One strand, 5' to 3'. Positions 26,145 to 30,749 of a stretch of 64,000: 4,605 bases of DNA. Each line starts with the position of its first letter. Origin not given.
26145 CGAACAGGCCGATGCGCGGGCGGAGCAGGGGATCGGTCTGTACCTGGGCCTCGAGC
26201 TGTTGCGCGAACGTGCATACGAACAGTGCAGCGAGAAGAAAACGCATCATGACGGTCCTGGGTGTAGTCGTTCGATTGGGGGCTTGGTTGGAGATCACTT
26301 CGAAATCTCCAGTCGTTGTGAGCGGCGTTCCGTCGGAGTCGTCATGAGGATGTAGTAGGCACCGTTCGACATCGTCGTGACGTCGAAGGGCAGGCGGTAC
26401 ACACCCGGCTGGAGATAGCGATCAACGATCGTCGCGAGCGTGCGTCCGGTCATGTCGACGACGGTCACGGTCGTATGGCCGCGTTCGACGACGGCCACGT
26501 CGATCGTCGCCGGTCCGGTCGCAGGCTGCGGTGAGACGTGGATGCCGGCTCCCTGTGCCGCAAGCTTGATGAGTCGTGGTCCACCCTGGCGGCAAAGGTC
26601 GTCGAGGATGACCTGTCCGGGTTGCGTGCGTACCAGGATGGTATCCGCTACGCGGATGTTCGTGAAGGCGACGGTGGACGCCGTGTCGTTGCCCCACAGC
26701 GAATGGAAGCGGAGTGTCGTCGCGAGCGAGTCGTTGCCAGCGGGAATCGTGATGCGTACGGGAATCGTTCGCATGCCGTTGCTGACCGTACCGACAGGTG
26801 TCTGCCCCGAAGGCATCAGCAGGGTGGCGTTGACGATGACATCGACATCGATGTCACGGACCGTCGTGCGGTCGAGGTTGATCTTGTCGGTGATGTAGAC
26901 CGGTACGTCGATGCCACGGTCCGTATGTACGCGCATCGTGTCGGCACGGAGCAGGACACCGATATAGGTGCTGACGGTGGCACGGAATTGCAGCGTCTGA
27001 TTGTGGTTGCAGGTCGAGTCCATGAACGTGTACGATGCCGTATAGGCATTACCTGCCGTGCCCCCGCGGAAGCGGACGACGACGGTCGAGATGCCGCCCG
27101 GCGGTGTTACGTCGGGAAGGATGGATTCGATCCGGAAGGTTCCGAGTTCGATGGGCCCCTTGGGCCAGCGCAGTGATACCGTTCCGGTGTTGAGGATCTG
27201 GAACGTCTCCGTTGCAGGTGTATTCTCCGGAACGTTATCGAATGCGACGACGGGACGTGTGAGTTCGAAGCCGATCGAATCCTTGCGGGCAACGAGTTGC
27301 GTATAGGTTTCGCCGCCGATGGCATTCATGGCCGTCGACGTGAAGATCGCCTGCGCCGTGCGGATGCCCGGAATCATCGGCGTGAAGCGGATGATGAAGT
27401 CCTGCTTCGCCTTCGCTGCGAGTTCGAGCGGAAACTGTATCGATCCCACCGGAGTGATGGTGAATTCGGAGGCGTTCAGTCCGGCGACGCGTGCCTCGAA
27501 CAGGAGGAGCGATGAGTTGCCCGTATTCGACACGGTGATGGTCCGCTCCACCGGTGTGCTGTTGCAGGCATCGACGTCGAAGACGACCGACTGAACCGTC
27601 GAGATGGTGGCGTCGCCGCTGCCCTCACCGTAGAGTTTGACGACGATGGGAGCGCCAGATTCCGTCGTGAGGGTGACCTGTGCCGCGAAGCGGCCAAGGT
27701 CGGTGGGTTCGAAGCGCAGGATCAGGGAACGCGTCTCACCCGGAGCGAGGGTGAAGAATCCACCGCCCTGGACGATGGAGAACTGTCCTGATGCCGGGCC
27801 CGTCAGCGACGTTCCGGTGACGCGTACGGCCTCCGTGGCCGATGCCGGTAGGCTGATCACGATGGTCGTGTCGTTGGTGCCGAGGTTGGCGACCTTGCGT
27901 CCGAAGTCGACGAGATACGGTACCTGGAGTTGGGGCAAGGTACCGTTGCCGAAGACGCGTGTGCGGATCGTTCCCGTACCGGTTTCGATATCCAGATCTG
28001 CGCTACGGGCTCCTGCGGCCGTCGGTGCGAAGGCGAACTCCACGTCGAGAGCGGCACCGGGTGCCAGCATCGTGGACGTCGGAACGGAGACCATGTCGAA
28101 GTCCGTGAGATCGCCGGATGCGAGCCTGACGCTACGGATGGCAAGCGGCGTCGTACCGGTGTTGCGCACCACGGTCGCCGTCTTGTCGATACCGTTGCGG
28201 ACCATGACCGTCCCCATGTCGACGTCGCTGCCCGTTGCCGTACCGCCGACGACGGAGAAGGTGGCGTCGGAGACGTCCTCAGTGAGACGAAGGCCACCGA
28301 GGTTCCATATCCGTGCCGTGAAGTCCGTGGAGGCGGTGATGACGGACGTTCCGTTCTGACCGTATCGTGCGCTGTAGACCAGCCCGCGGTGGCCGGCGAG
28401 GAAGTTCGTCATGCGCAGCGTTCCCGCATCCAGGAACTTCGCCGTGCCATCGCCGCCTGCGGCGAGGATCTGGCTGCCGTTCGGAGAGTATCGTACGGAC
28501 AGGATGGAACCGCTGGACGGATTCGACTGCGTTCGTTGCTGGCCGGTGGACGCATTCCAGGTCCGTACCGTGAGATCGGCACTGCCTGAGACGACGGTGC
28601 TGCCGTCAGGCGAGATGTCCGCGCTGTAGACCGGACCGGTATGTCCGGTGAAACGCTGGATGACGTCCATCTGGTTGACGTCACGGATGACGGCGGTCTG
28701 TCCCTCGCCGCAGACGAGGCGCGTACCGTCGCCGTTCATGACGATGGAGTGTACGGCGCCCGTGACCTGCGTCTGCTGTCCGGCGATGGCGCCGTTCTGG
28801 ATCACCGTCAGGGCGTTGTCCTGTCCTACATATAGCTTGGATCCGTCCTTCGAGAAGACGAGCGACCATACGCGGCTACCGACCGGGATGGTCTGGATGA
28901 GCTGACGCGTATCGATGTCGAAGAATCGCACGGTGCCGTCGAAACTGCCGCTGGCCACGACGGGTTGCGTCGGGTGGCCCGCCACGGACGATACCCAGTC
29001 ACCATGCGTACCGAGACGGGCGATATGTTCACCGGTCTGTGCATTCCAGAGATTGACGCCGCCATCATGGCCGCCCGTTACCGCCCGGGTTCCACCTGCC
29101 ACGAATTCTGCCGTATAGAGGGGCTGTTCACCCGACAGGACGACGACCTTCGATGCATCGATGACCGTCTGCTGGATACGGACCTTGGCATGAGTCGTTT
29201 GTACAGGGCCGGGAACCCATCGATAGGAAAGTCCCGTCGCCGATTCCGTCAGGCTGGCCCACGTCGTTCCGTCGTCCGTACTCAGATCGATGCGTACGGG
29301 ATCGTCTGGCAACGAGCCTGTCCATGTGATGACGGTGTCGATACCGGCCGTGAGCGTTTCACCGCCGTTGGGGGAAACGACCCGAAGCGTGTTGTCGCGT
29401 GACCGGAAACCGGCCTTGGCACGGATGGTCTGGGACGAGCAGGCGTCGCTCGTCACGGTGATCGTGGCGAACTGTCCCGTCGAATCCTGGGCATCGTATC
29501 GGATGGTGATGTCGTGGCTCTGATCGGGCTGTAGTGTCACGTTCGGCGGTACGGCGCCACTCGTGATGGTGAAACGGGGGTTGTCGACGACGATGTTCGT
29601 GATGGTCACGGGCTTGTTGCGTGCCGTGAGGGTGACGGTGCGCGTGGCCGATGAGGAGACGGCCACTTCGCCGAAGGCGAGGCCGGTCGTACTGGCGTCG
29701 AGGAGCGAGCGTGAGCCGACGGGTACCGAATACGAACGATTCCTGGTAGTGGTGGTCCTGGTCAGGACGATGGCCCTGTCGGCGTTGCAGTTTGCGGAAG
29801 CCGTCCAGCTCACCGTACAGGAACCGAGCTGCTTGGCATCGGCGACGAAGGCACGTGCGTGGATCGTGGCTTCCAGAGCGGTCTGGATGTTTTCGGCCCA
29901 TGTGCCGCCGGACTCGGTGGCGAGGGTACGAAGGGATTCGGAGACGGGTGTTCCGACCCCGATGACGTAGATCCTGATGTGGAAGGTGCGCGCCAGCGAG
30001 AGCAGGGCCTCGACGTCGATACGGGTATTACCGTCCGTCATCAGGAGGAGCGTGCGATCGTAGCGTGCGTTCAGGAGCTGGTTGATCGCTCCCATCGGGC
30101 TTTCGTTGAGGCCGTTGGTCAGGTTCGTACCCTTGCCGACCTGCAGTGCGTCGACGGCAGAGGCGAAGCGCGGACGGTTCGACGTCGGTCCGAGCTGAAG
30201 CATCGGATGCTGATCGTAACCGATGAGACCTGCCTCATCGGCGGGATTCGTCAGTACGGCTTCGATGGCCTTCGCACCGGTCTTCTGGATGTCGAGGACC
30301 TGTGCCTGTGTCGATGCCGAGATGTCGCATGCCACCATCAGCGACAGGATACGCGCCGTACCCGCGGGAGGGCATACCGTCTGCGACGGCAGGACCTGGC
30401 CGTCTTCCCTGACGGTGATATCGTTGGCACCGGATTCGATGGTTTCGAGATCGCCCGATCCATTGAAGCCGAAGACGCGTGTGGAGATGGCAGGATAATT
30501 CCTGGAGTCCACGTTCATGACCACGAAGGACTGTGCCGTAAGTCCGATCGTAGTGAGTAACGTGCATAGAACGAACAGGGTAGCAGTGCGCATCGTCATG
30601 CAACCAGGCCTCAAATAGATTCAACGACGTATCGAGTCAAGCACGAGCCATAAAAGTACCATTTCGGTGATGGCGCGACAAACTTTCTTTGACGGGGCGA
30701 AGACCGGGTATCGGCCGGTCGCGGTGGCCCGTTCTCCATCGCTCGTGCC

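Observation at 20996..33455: Cell-surface locus: vWA-WD40-Ig-T9SS giant protein bracketed by two paralogous tandem-OmpA-domain proteins, plus a second T9SS cargo protein and a GT4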

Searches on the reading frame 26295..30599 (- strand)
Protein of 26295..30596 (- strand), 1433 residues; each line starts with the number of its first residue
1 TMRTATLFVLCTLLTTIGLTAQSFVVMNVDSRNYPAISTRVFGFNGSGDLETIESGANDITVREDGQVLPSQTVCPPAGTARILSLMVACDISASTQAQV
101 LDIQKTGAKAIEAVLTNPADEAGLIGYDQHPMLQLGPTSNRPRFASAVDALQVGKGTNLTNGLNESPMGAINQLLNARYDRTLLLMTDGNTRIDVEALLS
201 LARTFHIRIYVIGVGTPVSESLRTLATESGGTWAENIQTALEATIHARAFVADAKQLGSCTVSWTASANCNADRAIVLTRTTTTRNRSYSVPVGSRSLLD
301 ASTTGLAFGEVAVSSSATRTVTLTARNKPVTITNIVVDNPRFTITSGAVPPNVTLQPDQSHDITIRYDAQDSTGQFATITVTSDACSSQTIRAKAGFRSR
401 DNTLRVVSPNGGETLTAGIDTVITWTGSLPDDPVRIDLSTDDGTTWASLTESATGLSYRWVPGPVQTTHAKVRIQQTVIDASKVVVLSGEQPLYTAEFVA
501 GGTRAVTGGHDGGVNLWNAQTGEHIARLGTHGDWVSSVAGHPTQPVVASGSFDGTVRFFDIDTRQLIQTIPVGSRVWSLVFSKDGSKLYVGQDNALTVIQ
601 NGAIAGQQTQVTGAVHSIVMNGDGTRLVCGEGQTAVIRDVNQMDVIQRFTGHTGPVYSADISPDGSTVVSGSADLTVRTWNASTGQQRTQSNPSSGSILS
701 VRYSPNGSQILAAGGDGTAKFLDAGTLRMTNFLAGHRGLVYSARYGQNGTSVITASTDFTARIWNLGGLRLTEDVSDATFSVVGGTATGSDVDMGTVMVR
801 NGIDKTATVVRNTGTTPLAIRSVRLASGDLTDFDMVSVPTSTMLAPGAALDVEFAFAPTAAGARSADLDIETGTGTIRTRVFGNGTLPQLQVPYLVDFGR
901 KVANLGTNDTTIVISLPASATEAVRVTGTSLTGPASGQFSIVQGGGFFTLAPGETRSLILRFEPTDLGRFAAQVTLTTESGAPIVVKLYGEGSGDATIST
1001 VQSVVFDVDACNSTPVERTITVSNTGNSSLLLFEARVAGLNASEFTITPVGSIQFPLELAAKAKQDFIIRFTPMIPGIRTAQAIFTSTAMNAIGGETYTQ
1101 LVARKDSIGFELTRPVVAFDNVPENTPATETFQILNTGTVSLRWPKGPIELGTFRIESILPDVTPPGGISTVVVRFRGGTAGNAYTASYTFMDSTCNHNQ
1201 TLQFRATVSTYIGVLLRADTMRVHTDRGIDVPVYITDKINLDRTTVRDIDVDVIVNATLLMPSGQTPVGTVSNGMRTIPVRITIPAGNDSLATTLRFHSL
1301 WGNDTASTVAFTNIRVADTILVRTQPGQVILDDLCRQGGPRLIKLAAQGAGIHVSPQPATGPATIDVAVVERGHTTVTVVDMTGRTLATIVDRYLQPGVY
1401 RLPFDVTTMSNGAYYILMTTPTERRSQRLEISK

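Call 8: search_protein_families(library=pfam, proteins=[window:26295-30596:-], max_evalue=0.01)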
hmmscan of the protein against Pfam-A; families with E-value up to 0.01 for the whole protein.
window:26295-30596:- (1433 aa): 45 families (the best 25 are shown)
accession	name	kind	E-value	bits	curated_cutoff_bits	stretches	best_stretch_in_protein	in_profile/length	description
PF25174.1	Beta-prop_THOC3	-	1e-40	139.9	305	2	497-712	9-230/272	THOC3 beta-propeller domain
PF25173.1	Beta-prop_WDR3_1st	-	1.6e-40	139.2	154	3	481-595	62-178/184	WDR3 first beta-propeller domain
PF00400.38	WD40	-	2.2e-34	116.9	27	3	645-681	3-39/39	WD domain, G-beta repeat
PF24807.1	WD40_CDC20-Fz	-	5.8e-29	101.7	200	2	501-680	146-292/292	CDC20/Fizzy WD40 domain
PF24814.1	WD40_Prp19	-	7.6e-29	101.1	320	3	627-726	23-122/281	Prp19 WD40 domain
PF24817.1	WD40_WDHD1_1st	-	1e-26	94.3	109.9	3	568-687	41-162/291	WDHD1 first WD40 domain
PF25172.1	Beta-prop_WDR3_2nd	-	1.3e-25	90.6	140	2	646-765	168-287/293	WDR3 second beta-propeller domain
PF23414.1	Beta-prop_EML_2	-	1.2e-24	87.5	90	2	537-691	3-162/266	Echinoderm microtubule-associated protein second beta-propeller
PF25175.1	Beta-prop_WDR5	-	4e-24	85.8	250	3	621-783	103-270/296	WDR5 beta-propeller domain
PF22544.2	HYDIN_VesB_CFA65-like_Ig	-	2e-21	76.6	25.5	2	792-874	10-88/100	HYDIN/CFA65/VesB-like, Ig-like domain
PF25168.1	Beta-prop_WDR36-Utp21_2nd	-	1.3e-20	74.4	84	2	630-710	217-296/335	WDR36/Utp21 second beta-propeller domain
PF24805.1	EIF3I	-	2.9e-20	73.1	200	2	646-712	45-110/324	EIF3I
PF24796.1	WDR55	-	6.2e-17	62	200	2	490-595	96-201/296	WDR55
PF23393.2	Beta-prop_WDR90_POC16_2nd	-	2.6e-16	60.1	60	1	506-592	10-97/291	WDR90/POC16, second beta-propeller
PF25391.1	WD40_Gbeta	-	3.7e-16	59.5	150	3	623-723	153-254/340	G protein beta WD-40 repeat protein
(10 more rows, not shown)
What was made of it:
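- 28227..29156 (-): WD40 beta-propeller of the giant (residues ~482-791). PF00400 at 2.2e-34, plus many propeller families (call 8).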

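Call 9: search_protein_families(library=ncbifam, proteins=[window:26295-30596:-], max_evalue=0.01)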
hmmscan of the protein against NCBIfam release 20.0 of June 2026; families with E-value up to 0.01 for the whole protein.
window:26295-30596:- (1433 aa): 4 families
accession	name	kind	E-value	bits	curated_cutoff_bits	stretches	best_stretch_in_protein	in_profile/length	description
NF012200.0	choice_anch_D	domain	9.2e-36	122.7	45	5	775-873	5-104/108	choice-of-anchor D domain-containing protein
TIGR03866.1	PQQ_ABC_repeats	subfamily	6.3e-07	28.7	287.3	1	549-713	16-184/310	PQQ-dependent catabolism-associated beta-propeller protein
NF038117.1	choice_anch_I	subfamily_domain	0.0036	16.2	300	1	553-664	74-178/458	choice-of-anchor I family protein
NF046073.1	UpsA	equivalog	0.0086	16.2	130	0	327-391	67-128/136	pilin subunit UpsA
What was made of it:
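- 26973..28226 (-): Stalk of Ig-like repeats (choice-of-anchor D / HYDIN-ASH type). NF012200 at 9.2e-36 in 5 stretches (call 9).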

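Call 90: list_cluster_members(proteins=[window:26298-30599:-, window:20999-23149:-, window:24238-26250:-, window:31428-33455:-])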
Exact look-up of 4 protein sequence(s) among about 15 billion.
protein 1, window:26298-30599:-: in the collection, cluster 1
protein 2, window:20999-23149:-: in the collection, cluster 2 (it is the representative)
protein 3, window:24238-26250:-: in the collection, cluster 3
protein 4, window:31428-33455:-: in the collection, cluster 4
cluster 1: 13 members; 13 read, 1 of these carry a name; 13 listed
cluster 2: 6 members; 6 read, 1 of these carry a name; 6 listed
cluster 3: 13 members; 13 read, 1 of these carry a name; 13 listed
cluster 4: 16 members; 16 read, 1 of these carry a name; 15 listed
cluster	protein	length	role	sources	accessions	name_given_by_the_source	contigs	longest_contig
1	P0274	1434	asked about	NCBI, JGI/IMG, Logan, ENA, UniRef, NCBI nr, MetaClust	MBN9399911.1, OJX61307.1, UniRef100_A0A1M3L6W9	MAG: choice-of-anchor D domain-containing protein ['Candidatus Kapabacteria' thiocyanatum] | VWFA domain-containing protein n=1 Tax=Candidatus Kapaibacterium thiocyanatum ... | choice-of-anchor D domain-containing protein ['Candidatus Kapabacteria' thiocyanatum]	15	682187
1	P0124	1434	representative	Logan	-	-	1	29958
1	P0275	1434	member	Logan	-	-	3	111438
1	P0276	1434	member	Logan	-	-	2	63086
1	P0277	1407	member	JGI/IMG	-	-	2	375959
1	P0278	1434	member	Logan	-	-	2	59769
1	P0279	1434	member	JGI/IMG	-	-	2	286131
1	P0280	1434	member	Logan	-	-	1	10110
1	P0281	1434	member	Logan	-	-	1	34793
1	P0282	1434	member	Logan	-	-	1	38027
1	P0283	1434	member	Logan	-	-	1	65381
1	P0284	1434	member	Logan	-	-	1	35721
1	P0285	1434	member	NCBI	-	-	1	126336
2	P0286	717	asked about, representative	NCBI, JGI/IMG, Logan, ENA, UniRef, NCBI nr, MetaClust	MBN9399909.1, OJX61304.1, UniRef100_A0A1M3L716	MAG: IgGFc-binding protein ['Candidatus Kapabacteria' thiocyanatum] | IgGFc-binding protein N-terminal domain-containing protein n=1 Tax=Candidatus ... | IgGFc-binding protein ['Candidatus Kapabacteria' thiocyanatum]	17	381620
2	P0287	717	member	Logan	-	-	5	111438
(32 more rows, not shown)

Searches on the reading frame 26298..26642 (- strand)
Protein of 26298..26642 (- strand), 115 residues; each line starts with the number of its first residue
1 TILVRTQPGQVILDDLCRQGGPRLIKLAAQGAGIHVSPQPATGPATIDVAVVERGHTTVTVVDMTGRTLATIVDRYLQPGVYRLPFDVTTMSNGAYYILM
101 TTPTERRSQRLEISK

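Call 10: search_protein_families(library=pfam, proteins=[window:26298-26642:-], max_evalue=1)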
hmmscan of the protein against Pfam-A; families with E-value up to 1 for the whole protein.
seq(115 aa): 1 family
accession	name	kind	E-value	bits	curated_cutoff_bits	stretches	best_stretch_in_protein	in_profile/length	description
PF18962.6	Por_Secre_tail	-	0.00013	22.7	27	1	37-110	2-72/75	Secretion system C-terminal sorting domain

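Call 11: search_protein_families(library=ncbifam, proteins=[window:26298-26642:-], max_evalue=1)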
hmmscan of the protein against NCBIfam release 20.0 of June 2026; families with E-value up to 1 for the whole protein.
seq(115 aa): 2 families
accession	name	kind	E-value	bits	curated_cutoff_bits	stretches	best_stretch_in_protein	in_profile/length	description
TIGR04183.1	Por_Secre_tail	domain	0.00092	19.2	23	1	37-111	2-69/72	T9SS type A sorting domain-containing protein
NF038113.1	T9SSA_dep_M36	equivalog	0.007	14.5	885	1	35-110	794-865/869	T9SS-dependent M36 family metallopeptidase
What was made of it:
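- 26298..26537 (-): Type-A T9SS-like C-terminal sorting domain of the giant. Sub-threshold alone (calls 10, 11).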
